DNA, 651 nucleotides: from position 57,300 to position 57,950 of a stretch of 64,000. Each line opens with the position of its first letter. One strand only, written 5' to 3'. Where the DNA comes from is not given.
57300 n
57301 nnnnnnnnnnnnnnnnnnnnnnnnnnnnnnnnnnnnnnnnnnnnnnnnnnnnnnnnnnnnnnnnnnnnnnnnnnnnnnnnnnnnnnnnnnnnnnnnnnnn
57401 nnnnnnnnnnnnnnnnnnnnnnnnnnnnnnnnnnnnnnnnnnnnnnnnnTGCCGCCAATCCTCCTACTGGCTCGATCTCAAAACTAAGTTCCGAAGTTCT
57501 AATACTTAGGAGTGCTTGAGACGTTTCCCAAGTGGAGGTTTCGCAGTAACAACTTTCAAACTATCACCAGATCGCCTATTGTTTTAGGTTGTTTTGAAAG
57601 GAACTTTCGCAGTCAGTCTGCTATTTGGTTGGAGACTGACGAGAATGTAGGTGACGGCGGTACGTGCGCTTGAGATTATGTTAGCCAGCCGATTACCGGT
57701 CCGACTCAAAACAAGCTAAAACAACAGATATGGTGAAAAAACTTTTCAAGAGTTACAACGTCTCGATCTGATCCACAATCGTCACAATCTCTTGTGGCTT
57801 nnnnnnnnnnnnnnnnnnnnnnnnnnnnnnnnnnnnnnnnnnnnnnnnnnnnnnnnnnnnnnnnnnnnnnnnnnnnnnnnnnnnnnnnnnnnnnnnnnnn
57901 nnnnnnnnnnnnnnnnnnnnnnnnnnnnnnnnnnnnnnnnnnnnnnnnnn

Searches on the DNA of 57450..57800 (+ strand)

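Call 9: search_rna_families(source=window, start=57450, end=57800, threshold=evalue, max_evalue=10, show_alignments=3)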
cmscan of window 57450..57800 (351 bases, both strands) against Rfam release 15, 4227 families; matches with E-value up to 10: 0.
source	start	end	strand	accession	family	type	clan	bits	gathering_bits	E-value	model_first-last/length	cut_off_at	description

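Call 83: search_dna_similar(query=window:57563-57737:+, collection=phages, mode=distant, max_evalue=0.01, max_rows=5)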
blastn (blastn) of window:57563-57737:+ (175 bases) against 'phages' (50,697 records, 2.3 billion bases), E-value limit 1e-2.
No match.
